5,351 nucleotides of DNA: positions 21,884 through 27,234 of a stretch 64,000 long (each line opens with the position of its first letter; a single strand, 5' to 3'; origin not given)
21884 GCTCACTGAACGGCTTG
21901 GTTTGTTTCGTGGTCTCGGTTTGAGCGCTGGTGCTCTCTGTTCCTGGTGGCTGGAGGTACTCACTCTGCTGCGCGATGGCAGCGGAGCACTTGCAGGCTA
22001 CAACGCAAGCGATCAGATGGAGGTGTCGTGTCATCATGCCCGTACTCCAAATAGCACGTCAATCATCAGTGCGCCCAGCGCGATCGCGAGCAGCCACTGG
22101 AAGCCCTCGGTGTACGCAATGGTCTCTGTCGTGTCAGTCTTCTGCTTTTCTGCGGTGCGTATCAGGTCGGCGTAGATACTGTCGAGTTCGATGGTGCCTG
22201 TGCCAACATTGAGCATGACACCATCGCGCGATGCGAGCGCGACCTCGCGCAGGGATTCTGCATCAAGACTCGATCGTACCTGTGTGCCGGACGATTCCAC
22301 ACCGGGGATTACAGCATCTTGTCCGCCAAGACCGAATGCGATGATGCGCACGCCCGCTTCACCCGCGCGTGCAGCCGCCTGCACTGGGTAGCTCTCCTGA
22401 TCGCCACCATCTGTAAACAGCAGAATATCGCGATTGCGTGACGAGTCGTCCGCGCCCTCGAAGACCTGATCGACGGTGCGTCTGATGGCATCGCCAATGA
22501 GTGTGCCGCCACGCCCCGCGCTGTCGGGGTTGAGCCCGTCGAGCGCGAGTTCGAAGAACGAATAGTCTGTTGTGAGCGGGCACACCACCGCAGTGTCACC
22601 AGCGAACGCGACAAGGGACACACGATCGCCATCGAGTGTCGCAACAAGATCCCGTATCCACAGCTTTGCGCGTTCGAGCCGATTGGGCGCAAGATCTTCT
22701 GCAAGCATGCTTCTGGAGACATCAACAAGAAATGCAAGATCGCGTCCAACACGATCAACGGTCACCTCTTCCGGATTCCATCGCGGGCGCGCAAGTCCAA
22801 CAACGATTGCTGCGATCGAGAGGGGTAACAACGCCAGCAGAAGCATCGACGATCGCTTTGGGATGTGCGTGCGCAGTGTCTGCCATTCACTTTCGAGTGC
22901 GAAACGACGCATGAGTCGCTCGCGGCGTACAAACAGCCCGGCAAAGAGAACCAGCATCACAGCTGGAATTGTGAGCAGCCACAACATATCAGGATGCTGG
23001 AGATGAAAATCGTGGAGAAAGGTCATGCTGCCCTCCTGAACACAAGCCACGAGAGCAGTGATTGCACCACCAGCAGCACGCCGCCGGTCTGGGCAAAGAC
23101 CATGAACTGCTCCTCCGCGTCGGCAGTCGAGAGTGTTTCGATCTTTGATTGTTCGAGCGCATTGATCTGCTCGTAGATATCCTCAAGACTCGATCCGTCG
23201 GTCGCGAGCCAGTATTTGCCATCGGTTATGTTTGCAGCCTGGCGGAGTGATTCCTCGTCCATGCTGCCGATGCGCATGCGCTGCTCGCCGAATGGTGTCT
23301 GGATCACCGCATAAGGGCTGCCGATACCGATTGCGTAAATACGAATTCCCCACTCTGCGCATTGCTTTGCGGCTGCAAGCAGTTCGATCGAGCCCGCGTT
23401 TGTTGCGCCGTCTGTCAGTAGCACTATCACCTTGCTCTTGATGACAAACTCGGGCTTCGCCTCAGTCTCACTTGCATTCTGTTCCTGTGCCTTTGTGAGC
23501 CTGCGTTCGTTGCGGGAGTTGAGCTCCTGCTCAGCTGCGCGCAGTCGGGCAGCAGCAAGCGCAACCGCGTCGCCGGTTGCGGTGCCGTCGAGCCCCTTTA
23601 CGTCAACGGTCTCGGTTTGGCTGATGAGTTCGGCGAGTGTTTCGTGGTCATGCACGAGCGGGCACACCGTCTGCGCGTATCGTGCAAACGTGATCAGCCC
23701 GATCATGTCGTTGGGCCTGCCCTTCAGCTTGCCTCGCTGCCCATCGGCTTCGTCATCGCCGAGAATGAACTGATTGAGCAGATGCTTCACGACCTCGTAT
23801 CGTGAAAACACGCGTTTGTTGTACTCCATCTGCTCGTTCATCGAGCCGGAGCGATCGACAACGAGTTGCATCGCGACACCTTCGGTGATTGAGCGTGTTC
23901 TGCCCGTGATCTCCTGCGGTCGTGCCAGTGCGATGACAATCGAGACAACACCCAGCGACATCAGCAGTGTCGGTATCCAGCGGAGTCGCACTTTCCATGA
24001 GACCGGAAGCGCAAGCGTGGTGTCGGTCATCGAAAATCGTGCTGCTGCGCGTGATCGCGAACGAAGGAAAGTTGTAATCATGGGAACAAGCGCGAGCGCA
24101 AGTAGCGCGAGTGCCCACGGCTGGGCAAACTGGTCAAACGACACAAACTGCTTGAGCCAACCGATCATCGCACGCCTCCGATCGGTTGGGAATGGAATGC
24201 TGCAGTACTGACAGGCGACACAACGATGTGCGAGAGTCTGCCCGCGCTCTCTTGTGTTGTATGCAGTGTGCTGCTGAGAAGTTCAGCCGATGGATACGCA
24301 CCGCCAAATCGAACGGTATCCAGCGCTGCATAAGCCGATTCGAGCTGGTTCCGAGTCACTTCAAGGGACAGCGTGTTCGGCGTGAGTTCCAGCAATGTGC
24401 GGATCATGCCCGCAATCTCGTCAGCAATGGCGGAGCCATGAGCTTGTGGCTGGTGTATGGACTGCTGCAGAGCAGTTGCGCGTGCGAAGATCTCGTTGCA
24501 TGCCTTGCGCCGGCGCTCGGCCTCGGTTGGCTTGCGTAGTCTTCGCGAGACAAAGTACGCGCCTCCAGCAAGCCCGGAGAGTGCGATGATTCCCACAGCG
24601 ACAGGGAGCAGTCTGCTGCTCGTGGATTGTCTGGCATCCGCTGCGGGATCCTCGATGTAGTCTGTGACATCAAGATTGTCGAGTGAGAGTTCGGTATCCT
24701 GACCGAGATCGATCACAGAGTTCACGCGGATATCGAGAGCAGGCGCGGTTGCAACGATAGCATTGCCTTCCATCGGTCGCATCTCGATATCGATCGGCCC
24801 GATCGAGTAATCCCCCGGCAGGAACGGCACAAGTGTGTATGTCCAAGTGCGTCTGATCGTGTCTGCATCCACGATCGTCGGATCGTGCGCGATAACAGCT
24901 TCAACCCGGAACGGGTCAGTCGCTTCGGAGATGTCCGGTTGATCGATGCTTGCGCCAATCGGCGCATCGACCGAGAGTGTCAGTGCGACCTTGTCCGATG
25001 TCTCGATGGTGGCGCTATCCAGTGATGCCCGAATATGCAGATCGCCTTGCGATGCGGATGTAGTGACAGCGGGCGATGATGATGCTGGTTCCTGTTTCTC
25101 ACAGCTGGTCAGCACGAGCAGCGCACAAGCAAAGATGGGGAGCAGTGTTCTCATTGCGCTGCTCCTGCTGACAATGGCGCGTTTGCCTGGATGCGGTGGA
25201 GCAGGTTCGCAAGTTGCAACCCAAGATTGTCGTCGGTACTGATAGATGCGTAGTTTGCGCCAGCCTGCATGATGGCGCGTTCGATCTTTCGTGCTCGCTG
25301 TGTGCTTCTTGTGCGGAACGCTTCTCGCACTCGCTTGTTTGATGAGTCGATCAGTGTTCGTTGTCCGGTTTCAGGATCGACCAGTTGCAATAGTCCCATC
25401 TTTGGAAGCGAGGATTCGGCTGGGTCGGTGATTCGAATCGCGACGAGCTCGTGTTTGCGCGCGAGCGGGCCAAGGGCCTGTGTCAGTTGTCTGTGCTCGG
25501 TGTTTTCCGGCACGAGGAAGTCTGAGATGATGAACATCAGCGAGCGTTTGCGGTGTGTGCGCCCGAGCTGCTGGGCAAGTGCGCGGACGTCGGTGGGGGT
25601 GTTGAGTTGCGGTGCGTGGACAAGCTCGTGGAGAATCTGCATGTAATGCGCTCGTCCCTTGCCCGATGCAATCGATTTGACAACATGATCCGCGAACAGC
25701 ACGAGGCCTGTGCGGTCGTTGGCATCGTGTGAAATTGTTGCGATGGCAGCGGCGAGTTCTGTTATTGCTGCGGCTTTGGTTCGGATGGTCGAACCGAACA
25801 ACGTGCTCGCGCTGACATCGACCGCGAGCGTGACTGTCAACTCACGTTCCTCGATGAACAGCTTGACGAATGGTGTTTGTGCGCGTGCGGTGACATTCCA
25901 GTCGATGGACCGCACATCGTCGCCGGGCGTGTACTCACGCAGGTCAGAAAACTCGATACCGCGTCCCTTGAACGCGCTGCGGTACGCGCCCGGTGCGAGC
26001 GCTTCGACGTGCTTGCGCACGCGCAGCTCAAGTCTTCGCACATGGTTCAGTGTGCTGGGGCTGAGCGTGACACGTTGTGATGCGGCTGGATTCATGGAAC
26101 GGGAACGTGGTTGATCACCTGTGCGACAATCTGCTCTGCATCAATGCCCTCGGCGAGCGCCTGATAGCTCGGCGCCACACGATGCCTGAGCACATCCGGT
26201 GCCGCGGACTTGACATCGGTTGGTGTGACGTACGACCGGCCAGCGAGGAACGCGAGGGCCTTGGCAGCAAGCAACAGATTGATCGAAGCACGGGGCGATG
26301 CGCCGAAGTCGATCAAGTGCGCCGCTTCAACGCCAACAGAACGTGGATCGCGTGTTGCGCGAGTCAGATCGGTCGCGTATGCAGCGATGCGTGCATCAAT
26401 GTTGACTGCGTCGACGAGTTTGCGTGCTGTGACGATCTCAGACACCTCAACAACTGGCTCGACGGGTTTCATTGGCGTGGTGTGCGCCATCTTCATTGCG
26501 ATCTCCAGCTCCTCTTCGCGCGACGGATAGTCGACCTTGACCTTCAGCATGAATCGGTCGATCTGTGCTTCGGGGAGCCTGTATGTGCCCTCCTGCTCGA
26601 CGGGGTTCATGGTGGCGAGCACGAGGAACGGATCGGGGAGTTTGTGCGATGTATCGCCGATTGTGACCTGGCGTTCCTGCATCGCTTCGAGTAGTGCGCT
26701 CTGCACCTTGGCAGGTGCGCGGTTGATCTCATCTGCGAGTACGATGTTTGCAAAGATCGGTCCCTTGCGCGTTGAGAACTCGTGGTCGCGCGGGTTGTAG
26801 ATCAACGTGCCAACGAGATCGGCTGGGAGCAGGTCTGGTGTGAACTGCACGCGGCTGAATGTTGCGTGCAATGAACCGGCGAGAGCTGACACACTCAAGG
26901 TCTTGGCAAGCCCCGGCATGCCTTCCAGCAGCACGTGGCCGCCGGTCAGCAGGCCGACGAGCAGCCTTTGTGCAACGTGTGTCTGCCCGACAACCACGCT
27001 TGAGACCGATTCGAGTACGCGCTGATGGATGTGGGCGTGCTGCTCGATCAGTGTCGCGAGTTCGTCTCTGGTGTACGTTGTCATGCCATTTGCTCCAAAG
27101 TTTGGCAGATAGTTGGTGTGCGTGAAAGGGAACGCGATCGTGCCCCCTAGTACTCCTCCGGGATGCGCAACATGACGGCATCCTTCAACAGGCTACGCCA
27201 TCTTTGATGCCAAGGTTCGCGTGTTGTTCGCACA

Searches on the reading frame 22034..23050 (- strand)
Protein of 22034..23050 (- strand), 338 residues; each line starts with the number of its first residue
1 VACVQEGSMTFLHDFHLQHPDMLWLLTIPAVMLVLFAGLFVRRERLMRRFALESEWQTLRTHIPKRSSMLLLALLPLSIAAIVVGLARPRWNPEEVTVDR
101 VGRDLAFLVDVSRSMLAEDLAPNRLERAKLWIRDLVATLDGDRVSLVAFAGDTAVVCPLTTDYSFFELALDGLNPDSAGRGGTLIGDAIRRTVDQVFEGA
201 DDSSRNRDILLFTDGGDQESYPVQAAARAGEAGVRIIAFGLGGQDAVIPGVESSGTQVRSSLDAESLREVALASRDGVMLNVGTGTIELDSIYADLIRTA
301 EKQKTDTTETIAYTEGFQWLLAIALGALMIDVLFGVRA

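Call 44: search_protein_families(library=pfam, proteins=[window:22034-23050:-], max_evalue=0.001)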
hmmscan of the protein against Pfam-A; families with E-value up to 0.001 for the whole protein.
window:22034-23050:- (338 aa): 2 families
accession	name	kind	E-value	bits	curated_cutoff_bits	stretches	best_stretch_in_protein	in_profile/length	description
PF13519.12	VWA_2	-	4.7e-21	75.9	27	1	106-215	2-106/107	von Willebrand factor type A domain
PF00092.34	VWA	-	1.5e-17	64.8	23.8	1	104-278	1-158/174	von Willebrand factor type A domain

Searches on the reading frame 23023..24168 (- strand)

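Call 44: search_protein_families(library=pfam, proteins=[window:23023-24168:-], max_evalue=0.001)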
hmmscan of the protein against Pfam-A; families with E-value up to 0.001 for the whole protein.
window:23023-24168:- (381 aa): 3 families
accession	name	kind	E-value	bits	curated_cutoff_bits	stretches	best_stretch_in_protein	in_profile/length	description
PF00092.34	VWA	-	6.9e-16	59.4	23.8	1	102-334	4-174/174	von Willebrand factor type A domain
PF13519.12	VWA_2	-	2e-11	44.9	27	1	102-213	3-93/107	von Willebrand factor type A domain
PF07584.16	BatA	-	1.6e-08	35.3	25.9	1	13-84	3-77/77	Aerotolerance regulator N-terminal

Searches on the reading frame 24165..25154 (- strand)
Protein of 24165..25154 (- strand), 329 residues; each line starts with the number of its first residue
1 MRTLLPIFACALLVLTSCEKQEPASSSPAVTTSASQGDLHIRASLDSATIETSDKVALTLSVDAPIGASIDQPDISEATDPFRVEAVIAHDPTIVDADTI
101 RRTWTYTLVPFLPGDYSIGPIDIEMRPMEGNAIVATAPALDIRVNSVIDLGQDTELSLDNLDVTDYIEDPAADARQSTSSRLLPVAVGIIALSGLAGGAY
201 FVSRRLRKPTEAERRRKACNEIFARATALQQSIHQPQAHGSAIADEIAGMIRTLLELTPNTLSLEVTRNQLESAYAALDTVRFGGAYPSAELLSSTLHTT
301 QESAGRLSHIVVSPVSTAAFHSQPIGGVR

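Call 44: search_protein_families(library=pfam, proteins=[window:24165-25154:-], max_evalue=0.001)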
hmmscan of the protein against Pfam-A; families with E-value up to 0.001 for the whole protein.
window:24165-25154:- (329 aa): 1 family
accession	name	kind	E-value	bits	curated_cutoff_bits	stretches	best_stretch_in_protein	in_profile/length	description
PF13584.12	BatD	-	1.2e-05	26.2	24.1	1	43-129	1-79/92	BatD DUF11 like domain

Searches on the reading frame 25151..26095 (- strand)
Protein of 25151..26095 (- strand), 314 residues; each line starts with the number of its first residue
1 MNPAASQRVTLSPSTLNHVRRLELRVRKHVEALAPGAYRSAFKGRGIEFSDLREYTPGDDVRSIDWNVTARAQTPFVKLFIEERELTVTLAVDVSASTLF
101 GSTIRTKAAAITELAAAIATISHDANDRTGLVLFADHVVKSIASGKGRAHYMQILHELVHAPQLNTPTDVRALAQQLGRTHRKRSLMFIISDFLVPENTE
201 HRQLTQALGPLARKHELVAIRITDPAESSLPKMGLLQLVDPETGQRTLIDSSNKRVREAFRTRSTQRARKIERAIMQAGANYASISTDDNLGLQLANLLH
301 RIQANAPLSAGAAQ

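Call 44: search_protein_families(library=pfam, proteins=[window:25151-26095:-], max_evalue=0.001)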
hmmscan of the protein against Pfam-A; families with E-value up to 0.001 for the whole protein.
window:25151-26095:- (314 aa): 2 families
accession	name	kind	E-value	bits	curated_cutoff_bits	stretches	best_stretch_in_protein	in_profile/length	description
PF01882.25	DUF58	-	4e-63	213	23.4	1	51-266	1-212/216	Protein of unknown function DUF58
PF13519.12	VWA_2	-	1.5e-07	32.5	27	1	89-193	2-106/107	von Willebrand factor type A domain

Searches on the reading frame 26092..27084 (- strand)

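Call 44: search_protein_families(library=pfam, proteins=[window:26092-27084:-], max_evalue=0.001)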
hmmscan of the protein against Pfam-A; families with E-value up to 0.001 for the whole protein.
window:26092-27084:- (330 aa): 7 families
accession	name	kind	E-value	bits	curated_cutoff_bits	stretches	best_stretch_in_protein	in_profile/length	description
PF07726.17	AAA_3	-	2e-63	212.6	27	1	50-180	1-131/131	ATPase family associated with various cellular activities (AAA)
PF17863.7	AAA_lid_2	-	1.1e-21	76.8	22.7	1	257-322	8-73/74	AAA lid domain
PF07728.20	AAA_5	-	1.9e-15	57.5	22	1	50-178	1-139/139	AAA domain (dynein-related subfamily)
PF20030.5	bpMoxR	-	1.9e-15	57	27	1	22-191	5-173/205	MoxR domain in the MoxR-vWA-beta-propeller ternary systems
PF00493.29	MCM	-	7.8e-06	25.6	23.3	1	7-168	16-178/224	MCM P-loop domain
PF01078.27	Mg_chelatase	-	0.0004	20.3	20.3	0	31-72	5-46/207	Magnesium chelatase, subunit ChlI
PF00004.35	AAA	-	0.00053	20.9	21.2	0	51-181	1-126/131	ATPase family associated with various cellular activities (AAA)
